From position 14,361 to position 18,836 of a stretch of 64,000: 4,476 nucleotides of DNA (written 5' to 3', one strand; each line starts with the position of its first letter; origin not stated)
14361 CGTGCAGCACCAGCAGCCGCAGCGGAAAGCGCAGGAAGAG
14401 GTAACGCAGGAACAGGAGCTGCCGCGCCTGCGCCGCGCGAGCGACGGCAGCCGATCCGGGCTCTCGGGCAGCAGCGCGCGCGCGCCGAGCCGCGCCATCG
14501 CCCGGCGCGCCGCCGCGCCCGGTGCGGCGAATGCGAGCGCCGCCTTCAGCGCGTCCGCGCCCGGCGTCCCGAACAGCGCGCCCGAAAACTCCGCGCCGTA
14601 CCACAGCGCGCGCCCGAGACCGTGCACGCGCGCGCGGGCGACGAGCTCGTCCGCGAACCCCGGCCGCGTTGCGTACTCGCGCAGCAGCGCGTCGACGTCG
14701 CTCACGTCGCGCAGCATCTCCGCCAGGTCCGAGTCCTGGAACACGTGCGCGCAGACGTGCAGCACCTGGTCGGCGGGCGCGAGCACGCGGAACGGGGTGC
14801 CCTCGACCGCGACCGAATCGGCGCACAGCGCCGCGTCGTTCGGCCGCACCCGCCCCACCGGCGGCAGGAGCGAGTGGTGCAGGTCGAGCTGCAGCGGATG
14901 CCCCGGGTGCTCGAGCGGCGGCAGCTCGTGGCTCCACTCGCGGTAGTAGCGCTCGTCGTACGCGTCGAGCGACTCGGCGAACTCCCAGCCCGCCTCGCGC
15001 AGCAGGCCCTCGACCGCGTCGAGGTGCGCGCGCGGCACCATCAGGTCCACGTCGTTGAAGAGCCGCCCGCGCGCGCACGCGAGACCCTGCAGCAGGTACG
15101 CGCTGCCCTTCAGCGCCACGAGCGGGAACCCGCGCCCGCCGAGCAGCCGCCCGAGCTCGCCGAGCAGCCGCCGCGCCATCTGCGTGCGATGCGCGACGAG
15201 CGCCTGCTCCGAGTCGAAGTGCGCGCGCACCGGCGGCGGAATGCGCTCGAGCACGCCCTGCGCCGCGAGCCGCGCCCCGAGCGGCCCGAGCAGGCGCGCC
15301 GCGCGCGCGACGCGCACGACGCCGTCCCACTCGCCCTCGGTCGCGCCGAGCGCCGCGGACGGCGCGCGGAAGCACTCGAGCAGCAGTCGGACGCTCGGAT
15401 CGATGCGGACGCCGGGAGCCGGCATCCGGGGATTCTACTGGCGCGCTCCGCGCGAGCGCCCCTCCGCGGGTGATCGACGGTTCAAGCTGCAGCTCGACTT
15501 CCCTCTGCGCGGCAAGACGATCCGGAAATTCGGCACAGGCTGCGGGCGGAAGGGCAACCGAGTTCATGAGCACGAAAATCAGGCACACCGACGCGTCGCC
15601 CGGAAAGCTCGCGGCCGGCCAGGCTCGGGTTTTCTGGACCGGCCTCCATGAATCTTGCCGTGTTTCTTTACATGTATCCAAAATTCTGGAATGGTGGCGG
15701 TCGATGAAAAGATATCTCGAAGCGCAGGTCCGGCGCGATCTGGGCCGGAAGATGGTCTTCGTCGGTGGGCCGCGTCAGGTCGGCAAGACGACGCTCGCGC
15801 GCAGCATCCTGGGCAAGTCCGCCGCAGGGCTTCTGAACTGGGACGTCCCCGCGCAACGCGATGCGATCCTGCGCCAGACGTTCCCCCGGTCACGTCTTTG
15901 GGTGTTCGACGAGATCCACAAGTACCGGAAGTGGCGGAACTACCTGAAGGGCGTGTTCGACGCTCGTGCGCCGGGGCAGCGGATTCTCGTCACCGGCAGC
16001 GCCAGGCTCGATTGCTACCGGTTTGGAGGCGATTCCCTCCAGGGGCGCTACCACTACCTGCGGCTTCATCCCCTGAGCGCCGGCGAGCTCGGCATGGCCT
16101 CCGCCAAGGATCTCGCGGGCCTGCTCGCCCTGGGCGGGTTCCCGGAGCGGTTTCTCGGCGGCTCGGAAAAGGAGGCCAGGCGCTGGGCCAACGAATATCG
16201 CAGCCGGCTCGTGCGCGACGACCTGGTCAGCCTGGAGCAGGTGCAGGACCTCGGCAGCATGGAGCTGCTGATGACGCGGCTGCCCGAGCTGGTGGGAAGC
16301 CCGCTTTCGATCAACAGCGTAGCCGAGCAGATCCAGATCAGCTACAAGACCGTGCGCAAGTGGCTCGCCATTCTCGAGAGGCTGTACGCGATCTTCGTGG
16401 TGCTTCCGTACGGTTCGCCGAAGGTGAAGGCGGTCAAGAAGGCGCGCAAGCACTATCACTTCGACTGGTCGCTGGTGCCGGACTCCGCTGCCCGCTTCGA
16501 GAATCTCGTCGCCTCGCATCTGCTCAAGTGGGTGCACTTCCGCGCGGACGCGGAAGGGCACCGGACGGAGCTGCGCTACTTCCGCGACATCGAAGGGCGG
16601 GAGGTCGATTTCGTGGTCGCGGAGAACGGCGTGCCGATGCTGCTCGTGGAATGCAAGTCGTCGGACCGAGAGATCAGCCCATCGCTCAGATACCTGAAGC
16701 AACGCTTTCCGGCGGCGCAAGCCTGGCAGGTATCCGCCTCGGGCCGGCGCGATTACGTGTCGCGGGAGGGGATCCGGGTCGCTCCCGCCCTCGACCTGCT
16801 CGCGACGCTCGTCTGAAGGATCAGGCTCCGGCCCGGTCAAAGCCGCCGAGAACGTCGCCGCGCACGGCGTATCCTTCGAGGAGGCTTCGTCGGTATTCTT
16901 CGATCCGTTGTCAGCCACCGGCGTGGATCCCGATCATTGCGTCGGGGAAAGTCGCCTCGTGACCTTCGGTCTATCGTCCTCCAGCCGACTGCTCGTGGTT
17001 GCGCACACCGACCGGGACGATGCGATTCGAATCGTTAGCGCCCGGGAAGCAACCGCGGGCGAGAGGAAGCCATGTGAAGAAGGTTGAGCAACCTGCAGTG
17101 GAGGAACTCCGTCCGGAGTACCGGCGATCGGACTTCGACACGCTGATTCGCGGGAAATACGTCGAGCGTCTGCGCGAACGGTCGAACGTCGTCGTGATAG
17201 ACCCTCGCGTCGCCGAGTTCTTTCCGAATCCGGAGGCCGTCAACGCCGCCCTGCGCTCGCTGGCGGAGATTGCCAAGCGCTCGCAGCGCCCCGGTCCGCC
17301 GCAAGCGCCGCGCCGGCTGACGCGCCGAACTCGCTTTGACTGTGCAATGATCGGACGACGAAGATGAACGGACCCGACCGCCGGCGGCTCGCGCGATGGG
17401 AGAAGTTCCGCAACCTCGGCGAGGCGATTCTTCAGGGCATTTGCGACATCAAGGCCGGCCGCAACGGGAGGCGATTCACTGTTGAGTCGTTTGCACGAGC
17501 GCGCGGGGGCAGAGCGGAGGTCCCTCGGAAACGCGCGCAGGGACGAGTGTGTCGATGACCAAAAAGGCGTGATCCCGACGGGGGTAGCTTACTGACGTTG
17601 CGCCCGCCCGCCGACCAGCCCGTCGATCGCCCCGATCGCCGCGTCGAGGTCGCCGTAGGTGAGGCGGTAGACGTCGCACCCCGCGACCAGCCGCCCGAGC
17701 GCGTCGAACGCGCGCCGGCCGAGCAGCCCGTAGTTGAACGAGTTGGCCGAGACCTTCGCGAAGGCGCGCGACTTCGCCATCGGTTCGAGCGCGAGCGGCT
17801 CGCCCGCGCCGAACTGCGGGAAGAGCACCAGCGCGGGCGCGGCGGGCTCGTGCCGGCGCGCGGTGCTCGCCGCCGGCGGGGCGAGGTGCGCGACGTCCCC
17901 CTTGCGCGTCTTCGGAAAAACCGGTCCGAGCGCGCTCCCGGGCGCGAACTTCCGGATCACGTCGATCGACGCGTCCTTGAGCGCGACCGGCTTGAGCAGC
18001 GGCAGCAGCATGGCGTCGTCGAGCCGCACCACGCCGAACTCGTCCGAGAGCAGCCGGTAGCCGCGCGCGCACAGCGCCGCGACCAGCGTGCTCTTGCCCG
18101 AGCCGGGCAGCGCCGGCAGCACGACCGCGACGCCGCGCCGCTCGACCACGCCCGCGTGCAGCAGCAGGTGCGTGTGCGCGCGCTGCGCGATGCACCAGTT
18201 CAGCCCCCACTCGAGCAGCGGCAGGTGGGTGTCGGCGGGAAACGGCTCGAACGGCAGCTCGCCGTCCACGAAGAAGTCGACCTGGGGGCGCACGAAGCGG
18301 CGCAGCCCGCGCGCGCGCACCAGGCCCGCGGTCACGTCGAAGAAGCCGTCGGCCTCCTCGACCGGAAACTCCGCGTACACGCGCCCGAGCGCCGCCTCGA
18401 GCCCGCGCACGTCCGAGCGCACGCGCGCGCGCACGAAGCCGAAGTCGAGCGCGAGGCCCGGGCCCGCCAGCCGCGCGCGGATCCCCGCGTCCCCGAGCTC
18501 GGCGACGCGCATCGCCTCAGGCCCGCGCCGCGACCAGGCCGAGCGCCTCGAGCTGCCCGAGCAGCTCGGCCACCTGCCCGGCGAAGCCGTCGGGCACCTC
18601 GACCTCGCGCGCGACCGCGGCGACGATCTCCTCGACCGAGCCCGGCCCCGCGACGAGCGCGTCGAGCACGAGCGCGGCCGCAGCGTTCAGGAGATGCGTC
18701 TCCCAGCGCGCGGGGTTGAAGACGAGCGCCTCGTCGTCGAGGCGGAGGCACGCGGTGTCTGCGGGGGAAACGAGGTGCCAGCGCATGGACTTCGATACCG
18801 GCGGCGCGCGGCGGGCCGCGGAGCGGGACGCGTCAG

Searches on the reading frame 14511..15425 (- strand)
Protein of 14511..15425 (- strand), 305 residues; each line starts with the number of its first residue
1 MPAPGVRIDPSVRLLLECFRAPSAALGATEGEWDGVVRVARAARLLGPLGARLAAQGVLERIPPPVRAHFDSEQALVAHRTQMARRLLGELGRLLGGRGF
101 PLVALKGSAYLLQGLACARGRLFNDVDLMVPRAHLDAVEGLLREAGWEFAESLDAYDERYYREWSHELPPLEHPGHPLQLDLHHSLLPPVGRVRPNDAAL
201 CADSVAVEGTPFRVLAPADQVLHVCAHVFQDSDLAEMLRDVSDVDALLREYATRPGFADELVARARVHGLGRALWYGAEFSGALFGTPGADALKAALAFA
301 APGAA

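Call 41: search_protein_families(library=pfam, max_evalue=0.01, proteins=[window:14511-15425:-])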
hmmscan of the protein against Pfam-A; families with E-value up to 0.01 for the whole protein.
window:14511-15425:- (305 aa): 1 family
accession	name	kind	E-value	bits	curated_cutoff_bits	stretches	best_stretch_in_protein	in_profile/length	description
PF14907.12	NTP_transf_5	-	1.9e-53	182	31.2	1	30-286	2-249/249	Uncharacterised nucleotidyltransferase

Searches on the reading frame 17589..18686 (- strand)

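Call 13: search_protein_families(library=ncbifam, max_evalue=0.00001, proteins=[window:17589-18686:-])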
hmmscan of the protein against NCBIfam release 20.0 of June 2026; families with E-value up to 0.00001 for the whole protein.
window:17589-18686:- (365 aa): 1 family
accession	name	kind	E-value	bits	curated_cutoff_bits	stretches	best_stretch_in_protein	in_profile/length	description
TIGR04352.1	HprK_rel_A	equivalog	3.9e-108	360.8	200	1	78-357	1-280/280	HprK-related kinase A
